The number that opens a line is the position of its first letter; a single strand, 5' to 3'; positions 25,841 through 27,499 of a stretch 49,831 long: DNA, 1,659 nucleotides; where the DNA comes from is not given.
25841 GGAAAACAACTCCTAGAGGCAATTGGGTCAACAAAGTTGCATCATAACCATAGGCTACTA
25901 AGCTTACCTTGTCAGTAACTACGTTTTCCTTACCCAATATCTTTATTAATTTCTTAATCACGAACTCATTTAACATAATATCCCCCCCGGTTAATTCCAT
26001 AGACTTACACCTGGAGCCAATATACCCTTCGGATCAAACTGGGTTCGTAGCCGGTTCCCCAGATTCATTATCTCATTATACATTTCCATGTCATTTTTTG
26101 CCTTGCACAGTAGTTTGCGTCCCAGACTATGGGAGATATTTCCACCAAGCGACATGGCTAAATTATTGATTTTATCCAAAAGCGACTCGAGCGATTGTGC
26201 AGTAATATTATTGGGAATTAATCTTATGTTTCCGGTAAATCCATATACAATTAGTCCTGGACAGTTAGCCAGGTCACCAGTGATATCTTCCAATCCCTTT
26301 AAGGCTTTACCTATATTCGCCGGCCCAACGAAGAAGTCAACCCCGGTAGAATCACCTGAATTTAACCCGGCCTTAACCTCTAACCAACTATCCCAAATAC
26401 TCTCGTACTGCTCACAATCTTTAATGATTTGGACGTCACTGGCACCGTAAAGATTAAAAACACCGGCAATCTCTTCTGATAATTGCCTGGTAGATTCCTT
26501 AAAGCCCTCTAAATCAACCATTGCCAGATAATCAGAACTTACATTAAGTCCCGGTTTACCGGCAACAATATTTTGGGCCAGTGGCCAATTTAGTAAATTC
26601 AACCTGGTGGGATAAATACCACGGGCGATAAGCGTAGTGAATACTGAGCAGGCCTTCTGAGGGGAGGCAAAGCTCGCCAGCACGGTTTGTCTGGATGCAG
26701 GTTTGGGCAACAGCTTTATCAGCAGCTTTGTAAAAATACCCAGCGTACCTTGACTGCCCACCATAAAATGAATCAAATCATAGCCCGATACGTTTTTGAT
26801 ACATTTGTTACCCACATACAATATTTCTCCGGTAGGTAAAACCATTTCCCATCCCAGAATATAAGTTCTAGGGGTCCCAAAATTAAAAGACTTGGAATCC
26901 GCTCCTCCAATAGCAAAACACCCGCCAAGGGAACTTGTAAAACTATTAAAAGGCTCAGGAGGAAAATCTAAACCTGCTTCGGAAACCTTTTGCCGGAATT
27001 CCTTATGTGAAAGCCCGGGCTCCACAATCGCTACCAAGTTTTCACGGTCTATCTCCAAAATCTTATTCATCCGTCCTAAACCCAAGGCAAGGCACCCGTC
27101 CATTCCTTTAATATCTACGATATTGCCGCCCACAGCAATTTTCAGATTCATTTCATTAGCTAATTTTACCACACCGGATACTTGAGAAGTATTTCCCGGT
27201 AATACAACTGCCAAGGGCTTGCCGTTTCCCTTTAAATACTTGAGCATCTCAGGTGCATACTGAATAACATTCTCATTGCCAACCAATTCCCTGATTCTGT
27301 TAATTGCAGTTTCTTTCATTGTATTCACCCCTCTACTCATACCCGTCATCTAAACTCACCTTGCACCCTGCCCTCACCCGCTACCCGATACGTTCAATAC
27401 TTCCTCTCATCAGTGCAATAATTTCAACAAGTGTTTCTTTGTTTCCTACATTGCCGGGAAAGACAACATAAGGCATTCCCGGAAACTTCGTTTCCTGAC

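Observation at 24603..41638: Sigma-54-controlled 14-gene operon joining a corrinoid methyltransferase module to acid-sugar/C2-type carbon enzymes: candidate undescribed demethylation-coupled catabolic system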

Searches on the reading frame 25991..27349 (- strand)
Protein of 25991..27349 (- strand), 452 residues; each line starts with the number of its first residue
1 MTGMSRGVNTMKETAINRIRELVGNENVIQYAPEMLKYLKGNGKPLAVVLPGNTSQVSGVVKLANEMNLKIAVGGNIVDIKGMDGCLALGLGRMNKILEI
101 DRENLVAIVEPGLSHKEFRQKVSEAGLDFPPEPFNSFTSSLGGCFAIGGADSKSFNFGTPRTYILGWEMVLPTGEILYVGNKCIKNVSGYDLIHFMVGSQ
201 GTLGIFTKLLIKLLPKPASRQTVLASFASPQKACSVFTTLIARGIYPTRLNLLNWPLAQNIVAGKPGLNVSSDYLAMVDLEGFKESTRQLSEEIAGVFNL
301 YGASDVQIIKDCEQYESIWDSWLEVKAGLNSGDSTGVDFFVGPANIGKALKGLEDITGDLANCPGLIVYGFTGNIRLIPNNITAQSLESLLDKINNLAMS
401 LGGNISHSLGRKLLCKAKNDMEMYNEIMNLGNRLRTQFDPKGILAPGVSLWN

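Call 4: search_protein_families(library=pfam, proteins=[window:25991-27349:-])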
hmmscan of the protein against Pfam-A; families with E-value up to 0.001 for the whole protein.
window:25991-27349:- (452 aa): 2 families
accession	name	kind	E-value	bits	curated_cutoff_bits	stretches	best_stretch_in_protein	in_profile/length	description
PF01565.28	FAD_binding_4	-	6.3e-22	78.2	26.4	1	45-177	1-136/139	FAD binding domain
PF02913.24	FAD-oxidase_C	-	1.6e-15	57.9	21.2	1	216-447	1-246/248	FAD linked oxidases, C-terminal domain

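Call 6: search_protein_families(library=ncbifam, proteins=[window:25991-27349:-], max_evalue=0.00001)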
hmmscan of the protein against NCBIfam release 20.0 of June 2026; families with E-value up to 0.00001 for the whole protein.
window:25991-27349:- (452 aa): 4 families
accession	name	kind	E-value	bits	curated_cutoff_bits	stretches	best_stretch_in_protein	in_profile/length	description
TIGR00387.1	glcD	equivalog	5.4e-59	200.1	567.9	1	48-447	1-412/413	glycolate oxidase subunit GlcD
NF008408.0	PRK11230.1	equivalog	7.2e-38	130.3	897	1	22-448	35-470/499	glycolate oxidase subunit GlcD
NF008439.0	PRK11282.1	equivalog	7e-25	87.6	284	1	86-235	42-191/358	glycolate oxidase subunit GlcE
NF049975.1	2HglutDHaseYdiJ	equivalog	2.6e-09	35.4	1350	1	45-178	52-191/1018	D-2-hydroxyglutarate dehydrogenase YdiJ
